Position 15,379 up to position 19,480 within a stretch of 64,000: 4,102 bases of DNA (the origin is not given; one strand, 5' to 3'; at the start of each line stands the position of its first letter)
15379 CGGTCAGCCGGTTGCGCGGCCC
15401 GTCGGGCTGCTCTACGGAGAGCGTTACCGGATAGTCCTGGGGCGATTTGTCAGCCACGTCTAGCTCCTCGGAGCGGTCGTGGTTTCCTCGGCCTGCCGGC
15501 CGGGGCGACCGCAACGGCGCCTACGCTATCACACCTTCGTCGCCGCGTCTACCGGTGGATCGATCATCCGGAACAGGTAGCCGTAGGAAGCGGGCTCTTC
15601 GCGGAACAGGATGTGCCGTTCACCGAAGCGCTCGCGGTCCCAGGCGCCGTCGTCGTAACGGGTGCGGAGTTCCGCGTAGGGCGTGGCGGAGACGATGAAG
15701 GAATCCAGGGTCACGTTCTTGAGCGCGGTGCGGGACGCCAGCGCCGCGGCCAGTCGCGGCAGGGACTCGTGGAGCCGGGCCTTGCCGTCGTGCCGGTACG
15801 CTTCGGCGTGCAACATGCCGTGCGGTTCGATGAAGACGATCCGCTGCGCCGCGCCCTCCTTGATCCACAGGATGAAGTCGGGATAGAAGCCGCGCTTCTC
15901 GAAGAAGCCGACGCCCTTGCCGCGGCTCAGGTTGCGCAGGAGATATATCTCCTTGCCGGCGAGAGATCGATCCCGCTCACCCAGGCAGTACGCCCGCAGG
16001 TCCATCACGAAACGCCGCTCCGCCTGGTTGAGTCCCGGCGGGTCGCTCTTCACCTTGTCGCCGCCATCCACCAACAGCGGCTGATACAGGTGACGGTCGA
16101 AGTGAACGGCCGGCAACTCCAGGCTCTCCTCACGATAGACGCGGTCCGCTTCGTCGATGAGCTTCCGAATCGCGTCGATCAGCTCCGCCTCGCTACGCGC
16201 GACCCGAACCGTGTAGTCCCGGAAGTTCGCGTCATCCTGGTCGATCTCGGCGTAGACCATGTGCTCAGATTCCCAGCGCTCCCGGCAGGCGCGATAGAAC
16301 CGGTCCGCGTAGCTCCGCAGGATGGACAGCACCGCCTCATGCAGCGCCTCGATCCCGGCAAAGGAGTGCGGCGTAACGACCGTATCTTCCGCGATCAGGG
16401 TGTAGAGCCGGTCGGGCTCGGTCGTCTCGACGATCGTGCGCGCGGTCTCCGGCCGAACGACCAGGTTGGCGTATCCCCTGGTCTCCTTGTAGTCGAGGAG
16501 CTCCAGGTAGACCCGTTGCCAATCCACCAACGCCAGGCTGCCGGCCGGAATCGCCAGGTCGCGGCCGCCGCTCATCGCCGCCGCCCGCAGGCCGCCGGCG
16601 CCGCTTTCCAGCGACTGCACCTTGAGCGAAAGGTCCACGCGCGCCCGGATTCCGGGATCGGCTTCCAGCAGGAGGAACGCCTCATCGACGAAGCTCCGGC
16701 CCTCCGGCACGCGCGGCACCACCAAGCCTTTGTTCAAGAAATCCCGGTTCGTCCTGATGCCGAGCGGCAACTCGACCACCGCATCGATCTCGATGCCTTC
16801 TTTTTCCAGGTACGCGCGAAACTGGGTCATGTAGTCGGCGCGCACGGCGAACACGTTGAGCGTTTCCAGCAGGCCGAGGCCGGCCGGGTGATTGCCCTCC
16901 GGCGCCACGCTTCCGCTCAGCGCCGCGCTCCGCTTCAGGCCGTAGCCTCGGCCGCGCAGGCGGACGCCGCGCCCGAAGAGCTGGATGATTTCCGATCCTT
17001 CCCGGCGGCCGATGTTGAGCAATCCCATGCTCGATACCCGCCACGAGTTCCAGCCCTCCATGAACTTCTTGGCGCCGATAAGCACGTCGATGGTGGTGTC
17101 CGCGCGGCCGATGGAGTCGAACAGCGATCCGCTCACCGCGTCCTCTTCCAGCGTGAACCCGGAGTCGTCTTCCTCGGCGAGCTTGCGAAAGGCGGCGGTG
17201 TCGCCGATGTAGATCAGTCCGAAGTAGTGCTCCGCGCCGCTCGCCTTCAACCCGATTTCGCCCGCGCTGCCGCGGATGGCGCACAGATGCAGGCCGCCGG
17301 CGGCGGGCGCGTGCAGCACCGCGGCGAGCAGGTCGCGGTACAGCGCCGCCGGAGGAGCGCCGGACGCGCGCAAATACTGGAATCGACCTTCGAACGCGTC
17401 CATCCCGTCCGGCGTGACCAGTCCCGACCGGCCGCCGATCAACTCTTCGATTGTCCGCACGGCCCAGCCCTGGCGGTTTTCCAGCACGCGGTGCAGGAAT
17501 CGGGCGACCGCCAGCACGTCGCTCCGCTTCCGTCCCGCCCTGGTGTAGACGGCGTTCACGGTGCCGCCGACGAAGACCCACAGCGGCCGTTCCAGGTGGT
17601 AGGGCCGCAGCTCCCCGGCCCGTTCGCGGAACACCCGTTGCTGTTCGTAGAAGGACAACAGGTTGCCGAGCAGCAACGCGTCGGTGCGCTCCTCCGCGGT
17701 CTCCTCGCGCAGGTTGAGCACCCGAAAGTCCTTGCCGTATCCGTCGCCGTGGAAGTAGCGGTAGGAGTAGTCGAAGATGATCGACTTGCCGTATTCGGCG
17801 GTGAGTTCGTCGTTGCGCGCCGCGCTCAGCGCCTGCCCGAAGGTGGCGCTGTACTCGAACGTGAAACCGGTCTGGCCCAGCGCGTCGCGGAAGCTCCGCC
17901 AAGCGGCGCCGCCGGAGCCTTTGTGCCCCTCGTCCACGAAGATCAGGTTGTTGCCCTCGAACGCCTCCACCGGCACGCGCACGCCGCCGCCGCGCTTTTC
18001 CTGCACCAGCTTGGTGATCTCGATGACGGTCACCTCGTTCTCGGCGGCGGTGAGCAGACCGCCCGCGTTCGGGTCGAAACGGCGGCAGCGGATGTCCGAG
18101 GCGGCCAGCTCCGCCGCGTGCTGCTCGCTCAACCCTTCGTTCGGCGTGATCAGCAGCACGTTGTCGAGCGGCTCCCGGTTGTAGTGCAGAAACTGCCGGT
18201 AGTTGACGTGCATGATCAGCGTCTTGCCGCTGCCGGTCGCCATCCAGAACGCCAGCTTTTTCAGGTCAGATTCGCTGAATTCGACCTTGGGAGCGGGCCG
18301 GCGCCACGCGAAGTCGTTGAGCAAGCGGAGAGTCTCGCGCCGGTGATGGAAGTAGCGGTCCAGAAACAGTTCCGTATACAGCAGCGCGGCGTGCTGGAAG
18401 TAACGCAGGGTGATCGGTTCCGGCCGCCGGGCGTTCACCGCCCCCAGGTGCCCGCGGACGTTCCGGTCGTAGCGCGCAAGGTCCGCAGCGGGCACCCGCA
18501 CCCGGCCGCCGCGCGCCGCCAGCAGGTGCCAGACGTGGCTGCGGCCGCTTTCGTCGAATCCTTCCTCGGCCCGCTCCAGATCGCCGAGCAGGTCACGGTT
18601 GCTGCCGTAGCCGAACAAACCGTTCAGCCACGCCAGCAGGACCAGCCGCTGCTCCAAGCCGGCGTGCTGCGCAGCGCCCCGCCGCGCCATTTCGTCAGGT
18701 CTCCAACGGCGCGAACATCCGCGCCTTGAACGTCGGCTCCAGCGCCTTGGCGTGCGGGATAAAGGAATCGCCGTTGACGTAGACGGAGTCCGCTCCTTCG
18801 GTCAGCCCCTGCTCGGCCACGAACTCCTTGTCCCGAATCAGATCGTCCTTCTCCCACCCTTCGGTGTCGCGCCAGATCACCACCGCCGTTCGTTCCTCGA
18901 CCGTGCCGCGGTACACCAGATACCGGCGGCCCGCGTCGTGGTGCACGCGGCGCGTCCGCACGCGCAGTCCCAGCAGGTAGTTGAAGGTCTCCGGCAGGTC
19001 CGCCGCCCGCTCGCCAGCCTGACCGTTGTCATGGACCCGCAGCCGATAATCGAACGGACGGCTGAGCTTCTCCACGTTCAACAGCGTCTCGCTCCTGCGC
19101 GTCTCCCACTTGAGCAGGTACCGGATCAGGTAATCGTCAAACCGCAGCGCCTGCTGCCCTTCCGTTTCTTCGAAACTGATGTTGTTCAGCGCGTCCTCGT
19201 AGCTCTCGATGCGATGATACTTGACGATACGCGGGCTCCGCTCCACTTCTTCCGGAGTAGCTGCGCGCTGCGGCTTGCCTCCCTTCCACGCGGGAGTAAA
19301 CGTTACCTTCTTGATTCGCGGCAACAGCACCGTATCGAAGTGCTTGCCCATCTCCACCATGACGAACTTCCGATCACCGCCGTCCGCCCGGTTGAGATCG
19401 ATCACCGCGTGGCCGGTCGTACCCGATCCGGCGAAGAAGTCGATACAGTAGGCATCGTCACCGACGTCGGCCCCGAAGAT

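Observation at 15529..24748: Atypical Type III R-M locus: one Res plus two tandem 1000-aa Mod paralogs that differ only in the central target-recognition region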

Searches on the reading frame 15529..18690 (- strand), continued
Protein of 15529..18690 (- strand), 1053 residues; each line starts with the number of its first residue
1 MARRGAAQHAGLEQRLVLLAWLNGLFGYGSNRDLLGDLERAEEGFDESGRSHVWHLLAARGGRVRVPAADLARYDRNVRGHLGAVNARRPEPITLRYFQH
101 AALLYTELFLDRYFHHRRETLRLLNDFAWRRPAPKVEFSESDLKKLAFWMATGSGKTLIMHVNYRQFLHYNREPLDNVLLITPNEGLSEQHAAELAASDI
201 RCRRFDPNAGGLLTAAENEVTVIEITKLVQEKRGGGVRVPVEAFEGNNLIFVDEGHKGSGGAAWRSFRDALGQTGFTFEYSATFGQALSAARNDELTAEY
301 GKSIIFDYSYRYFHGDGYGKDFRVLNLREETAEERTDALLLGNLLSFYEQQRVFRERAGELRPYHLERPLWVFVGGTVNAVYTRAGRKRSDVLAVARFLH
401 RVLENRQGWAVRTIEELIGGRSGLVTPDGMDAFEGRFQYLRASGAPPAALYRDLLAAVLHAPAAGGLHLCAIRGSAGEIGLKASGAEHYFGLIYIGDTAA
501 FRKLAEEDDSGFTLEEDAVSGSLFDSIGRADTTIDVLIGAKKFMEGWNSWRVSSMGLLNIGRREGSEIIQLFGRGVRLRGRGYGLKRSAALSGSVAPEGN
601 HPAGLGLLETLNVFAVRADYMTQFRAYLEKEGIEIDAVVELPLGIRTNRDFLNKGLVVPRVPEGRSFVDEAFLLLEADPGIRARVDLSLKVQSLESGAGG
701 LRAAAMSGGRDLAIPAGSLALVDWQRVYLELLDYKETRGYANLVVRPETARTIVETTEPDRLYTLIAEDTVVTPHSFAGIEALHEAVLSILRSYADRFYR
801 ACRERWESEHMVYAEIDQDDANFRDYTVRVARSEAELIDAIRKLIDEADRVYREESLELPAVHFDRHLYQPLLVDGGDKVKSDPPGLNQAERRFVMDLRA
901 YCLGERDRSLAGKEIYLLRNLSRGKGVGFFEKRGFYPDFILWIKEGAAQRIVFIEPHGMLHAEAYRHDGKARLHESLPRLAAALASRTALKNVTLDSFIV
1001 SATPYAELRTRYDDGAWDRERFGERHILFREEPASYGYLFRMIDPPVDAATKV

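Call 88: search_protein_families(library=phrogs, proteins=[window:15529-18690:-], max_evalue=0.001)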
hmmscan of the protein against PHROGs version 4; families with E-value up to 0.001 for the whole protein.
window:15529-18690:- (1053 aa): 1 family
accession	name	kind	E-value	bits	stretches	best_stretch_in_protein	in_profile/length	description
phrog_16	-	DNA, RNA and nucleotide metabolism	2.9e-08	33.4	1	149-262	296-392/986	DNA helicase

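Call 90: search_solved_structures(query=A5, max_evalue=1, show_alignments=1)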
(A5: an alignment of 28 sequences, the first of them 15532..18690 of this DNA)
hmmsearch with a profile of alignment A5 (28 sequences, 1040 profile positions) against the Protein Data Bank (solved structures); distinct sequences matched with E-value up to 1: 1.
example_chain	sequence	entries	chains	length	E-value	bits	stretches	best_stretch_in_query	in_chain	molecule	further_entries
7unr_I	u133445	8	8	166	0.92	10.3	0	222-300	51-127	50S ribosomal protein L10 | Large ribosomal subunit protein uL10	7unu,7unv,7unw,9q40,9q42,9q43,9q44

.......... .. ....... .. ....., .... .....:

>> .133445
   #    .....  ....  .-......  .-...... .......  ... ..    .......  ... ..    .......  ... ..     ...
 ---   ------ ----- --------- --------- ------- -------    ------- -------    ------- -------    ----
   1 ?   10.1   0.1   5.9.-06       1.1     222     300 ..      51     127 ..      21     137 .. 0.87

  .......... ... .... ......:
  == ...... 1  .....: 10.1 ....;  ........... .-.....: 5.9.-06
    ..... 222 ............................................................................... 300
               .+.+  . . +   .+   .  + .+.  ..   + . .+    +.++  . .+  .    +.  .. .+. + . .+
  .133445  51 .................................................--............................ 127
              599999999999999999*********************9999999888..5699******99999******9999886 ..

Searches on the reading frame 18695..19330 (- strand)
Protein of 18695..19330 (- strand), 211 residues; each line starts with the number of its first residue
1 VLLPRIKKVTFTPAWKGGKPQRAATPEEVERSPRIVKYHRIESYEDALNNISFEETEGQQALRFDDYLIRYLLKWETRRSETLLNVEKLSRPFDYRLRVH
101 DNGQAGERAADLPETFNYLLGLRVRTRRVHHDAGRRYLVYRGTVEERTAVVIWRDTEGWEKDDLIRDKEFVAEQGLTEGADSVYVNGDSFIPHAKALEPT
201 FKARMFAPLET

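Call 39: search_protein_families(library=pfam, proteins=[window:18695-19330:-], max_evalue=10)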
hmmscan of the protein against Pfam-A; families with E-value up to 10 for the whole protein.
window:18695-19330:- (211 aa): 0 families

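Call 87: search_solved_structures(query=A4, max_evalue=10)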
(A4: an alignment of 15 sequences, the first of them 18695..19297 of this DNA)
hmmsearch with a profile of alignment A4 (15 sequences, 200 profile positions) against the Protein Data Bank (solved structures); distinct sequences matched with E-value up to 10: 2.
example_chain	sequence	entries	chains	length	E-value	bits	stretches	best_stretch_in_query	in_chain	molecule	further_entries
7wi7_A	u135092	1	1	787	0.73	12.6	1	12-52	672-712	DNA helicase MCM8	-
8s91_A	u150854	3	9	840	0.79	12.4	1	12-52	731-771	DNA helicase MCM8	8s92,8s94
